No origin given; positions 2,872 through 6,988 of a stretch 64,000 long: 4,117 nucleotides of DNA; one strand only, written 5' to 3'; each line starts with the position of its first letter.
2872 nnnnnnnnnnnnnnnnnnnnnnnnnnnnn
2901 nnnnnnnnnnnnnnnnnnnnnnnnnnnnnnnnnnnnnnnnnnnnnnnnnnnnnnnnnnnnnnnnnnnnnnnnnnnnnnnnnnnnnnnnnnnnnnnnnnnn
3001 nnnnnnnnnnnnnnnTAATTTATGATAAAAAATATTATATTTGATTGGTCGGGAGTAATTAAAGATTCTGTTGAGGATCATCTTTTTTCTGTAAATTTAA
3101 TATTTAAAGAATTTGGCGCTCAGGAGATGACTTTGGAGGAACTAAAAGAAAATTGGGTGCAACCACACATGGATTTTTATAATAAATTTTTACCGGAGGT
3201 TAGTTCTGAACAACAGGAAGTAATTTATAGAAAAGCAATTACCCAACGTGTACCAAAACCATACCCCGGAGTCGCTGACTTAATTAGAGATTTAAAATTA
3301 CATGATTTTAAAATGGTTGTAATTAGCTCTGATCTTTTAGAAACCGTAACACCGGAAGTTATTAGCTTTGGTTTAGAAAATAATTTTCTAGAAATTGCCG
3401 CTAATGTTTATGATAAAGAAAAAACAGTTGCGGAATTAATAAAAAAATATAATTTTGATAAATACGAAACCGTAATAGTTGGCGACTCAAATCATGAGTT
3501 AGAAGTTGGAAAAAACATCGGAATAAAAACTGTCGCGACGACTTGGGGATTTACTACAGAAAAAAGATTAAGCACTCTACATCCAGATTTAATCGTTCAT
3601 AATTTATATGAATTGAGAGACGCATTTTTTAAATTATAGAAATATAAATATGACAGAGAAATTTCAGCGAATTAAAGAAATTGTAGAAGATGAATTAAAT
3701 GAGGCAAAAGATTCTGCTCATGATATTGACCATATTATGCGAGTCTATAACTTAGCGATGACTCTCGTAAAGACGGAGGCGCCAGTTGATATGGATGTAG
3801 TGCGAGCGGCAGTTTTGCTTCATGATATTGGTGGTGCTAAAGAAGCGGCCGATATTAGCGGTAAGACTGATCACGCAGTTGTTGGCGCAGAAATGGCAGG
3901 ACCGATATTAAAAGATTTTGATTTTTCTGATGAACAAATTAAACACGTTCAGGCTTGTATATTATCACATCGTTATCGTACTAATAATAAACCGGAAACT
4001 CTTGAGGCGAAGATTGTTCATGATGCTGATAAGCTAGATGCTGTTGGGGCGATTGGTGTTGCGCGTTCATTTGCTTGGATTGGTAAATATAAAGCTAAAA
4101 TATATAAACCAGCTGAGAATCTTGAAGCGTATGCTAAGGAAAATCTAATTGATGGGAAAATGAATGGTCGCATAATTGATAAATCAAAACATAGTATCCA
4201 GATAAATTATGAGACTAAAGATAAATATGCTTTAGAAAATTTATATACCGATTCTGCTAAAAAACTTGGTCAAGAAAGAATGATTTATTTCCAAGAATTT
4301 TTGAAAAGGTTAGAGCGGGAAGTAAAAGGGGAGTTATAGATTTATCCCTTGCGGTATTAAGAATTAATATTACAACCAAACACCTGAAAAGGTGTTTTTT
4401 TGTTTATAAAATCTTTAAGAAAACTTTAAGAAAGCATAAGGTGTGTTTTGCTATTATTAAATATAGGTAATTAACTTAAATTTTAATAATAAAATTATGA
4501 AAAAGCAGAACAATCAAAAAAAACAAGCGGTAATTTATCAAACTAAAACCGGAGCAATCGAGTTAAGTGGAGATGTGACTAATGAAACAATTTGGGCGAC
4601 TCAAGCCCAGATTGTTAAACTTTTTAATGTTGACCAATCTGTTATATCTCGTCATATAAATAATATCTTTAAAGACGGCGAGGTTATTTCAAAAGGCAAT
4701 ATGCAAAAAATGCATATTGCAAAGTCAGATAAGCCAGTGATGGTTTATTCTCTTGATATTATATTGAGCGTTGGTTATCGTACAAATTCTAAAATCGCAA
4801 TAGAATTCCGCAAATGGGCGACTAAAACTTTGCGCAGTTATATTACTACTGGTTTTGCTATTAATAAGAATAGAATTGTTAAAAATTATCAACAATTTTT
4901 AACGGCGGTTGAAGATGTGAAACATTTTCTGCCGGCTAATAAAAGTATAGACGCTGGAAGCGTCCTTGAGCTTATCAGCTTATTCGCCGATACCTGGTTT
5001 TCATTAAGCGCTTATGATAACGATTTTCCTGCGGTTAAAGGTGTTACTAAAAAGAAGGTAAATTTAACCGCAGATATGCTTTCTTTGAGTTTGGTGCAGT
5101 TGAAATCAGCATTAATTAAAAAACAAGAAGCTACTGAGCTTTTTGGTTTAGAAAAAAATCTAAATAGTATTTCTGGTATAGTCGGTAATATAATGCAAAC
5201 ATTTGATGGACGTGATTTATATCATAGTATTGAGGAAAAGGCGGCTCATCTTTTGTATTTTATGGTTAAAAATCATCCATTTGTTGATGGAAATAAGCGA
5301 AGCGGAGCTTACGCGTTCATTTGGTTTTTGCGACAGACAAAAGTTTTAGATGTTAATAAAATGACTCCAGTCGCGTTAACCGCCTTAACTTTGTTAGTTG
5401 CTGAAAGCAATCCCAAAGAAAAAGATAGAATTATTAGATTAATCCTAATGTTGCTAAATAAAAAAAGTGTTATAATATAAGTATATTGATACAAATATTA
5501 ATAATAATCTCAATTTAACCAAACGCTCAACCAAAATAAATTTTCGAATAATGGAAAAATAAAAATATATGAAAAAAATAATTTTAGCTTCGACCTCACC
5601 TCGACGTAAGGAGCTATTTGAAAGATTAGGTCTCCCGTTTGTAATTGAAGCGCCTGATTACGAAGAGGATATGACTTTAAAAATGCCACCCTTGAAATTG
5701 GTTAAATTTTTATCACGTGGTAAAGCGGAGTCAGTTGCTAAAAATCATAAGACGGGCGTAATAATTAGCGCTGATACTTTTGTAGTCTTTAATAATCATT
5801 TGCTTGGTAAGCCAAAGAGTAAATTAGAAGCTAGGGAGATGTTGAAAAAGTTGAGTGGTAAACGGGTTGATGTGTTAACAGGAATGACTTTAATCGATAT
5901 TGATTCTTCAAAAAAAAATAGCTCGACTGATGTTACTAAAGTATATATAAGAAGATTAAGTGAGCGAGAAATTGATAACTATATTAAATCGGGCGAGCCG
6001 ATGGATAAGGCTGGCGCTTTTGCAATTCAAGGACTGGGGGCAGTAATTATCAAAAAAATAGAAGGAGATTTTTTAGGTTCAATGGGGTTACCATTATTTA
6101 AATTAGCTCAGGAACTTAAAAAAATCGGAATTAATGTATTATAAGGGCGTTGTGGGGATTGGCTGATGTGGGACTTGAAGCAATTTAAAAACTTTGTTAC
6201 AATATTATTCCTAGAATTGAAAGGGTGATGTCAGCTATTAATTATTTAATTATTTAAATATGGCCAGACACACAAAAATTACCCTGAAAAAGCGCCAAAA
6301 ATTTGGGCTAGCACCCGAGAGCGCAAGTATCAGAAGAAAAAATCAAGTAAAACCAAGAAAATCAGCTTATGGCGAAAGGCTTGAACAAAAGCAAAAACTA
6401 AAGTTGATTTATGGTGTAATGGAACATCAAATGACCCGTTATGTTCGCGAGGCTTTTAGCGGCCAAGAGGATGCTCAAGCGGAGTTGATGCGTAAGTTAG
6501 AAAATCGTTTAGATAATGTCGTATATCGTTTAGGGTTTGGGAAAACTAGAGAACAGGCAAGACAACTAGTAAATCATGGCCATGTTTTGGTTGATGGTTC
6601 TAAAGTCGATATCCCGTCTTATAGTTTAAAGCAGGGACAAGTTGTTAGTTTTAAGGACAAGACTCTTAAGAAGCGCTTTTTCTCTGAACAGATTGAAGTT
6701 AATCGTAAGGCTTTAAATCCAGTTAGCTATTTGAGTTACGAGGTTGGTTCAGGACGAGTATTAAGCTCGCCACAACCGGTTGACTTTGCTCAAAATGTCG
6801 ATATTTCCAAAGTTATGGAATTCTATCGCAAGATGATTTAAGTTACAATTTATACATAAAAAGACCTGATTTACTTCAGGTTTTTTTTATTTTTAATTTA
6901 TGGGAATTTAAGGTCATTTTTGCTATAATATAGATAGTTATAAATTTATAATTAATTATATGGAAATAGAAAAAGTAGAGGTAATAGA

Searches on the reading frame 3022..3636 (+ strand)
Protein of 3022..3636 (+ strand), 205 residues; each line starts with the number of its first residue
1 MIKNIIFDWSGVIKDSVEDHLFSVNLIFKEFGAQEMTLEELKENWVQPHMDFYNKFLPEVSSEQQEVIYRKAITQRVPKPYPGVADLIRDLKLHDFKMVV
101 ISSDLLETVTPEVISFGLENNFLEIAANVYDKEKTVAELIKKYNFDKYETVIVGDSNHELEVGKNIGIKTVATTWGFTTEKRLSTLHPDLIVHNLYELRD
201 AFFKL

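Call 15: find_encoding_contigs(protein=window:3022-3636:+, flank=10000, max_places=4)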
Protein window:3022-3636:+ (205 aa): 14 contigs read that carry it; 4 places shown.
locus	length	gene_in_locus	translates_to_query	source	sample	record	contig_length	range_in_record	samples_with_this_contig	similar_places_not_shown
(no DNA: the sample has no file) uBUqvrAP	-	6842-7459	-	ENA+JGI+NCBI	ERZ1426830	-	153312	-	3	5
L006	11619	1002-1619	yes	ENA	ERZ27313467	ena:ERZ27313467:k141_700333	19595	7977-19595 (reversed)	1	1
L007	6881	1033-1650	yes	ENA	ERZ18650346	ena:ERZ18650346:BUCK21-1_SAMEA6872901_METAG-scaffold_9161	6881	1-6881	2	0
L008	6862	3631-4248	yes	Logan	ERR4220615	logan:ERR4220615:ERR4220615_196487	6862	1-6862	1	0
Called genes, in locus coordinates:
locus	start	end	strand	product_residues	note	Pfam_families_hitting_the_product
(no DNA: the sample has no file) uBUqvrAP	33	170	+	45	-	-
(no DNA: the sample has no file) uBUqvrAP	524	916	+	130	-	PF00293:NUDIX, PF14815:NUDIX_4 (weak)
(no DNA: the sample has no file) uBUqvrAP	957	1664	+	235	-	-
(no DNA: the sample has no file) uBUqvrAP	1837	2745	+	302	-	PF02661:Fic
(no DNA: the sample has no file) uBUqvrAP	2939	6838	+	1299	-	-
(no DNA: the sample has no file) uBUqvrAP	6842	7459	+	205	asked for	PF00702:Hydrolase, PF13419:HAD_2, PF13242:Hydrolase_like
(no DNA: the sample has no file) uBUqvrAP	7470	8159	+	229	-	PF01966:HD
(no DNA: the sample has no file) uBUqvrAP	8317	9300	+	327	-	PF13310:Virulence_RhuM, PF02661:Fic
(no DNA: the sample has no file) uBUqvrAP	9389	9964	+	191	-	PF02545:Maf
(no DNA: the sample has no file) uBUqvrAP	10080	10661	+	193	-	PF00163:Ribosomal_S4, PF01479:S4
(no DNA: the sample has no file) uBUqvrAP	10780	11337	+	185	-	-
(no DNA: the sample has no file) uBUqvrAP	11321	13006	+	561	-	PF00749:tRNA-synt_1c, PF19269:Anticodon_2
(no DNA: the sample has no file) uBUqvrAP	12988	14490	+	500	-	PF00391:PEP-utilizers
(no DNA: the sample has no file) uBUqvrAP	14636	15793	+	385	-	-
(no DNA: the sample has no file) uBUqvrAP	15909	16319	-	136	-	PF01943:Polysacc_synt (weak)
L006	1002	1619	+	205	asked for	PF00702:Hydrolase, PF13419:HAD_2, PF13242:Hydrolase_like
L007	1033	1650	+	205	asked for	PF00702:Hydrolase, PF13419:HAD_2, PF13242:Hydrolase_like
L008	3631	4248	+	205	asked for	PF00702:Hydrolase, PF13419:HAD_2, PF13242:Hydrolase_like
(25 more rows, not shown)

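Call 61: find_encoding_contigs(protein=window:3022-3636:+, flank=5000, max_places=10)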
Protein window:3022-3636:+ (205 aa): 14 contigs read that carry it; 8 places shown.
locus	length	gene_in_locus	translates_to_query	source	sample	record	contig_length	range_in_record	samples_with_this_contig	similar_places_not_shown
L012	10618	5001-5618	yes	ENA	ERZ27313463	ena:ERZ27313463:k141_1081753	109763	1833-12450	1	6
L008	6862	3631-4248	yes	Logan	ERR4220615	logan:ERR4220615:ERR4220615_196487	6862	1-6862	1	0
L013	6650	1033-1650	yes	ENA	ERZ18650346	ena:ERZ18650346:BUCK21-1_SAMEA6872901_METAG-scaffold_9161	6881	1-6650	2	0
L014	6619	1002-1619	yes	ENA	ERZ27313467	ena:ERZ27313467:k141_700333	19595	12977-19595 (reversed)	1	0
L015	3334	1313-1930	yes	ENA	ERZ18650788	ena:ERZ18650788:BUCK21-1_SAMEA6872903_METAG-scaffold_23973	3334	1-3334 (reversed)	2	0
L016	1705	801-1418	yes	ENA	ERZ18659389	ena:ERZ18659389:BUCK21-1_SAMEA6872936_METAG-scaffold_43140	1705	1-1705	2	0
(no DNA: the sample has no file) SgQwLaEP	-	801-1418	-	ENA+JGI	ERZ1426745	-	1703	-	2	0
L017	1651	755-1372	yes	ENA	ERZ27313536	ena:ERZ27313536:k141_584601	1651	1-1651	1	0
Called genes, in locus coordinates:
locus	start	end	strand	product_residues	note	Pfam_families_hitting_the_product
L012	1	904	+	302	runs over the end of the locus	PF02661:Fic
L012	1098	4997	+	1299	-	-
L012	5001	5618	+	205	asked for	PF00702:Hydrolase, PF13419:HAD_2, PF13242:Hydrolase_like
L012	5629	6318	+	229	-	PF01966:HD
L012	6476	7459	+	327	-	PF13310:Virulence_RhuM, PF02661:Fic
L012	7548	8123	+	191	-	PF02545:Maf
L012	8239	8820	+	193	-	PF00163:Ribosomal_S4, PF01479:S4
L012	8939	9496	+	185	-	-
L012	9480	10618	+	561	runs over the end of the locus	PF00749:tRNA-synt_1c, PF19269:Anticodon_2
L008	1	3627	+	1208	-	?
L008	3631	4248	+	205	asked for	PF00702:Hydrolase, PF13419:HAD_2, PF13242:Hydrolase_like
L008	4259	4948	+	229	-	PF01966:HD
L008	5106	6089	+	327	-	PF13310:Virulence_RhuM, PF02661:Fic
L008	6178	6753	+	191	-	PF02545:Maf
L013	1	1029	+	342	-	?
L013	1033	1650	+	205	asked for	PF00702:Hydrolase, PF13419:HAD_2, PF13242:Hydrolase_like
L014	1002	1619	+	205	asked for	PF00702:Hydrolase, PF13419:HAD_2, PF13242:Hydrolase_like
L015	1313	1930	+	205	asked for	PF00702:Hydrolase, PF13419:HAD_2, PF13242:Hydrolase_like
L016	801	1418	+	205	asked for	PF00702:Hydrolase, PF13419:HAD_2, PF13242:Hydrolase_like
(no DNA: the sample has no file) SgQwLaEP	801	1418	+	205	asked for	PF00702:Hydrolase, PF13419:HAD_2, PF13242:Hydrolase_like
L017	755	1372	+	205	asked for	PF00702:Hydrolase, PF13419:HAD_2, PF13242:Hydrolase_like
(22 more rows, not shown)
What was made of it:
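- Tried and rejected: The full gene was recovered instead through the neighbouring HAD gene (call 61).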

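Call 74: search_protein_families(library=ncbifam, proteins=[P0247], max_evalue=0.1)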
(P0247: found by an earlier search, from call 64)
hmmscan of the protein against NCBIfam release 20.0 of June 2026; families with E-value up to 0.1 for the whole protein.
P0247 (1299 aa): 0 families

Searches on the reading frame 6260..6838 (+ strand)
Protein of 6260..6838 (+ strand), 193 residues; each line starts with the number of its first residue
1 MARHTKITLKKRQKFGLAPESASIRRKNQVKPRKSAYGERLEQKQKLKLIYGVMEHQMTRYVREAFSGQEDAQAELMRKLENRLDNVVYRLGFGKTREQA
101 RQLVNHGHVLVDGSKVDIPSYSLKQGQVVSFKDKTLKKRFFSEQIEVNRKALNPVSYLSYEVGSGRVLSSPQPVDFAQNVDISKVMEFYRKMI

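Call 64: list_cluster_members(proteins=[L012:1098-4994:+, window:6260-6838:+, window:7501-9183:+, window:3022-3636:+])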
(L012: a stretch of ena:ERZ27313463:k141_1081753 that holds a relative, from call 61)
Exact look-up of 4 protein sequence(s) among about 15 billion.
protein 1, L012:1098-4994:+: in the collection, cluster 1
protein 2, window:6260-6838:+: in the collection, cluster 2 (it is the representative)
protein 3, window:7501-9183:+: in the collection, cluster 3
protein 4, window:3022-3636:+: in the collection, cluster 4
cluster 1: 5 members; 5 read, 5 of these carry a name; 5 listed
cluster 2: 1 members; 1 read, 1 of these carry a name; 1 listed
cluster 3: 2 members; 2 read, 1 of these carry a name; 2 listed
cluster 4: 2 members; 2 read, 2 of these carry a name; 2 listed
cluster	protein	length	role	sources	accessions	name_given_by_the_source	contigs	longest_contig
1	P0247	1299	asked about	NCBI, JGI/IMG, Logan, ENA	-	hypothetical protein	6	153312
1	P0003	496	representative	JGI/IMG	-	hypothetical protein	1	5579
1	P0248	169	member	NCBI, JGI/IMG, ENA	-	hypothetical protein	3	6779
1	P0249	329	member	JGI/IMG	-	hypothetical protein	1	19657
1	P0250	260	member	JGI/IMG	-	hypothetical protein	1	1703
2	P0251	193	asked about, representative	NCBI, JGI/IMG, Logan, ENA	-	small subunit ribosomal protein S4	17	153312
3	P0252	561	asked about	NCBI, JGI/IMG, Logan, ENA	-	glutamyl-tRNA synthetase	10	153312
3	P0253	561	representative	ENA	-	-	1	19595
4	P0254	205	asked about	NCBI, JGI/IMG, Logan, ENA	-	phosphoglycolate phosphatase-like HAD superfamily hydrolase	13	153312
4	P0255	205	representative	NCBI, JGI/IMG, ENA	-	phosphoglycolate phosphatase-like HAD superfamily hydrolase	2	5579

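Call 74: search_protein_families(library=ncbifam, proteins=[P0247], max_evalue=0.1)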
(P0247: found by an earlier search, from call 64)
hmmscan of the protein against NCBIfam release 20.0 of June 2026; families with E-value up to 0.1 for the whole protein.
P0247 (1299 aa): 0 families
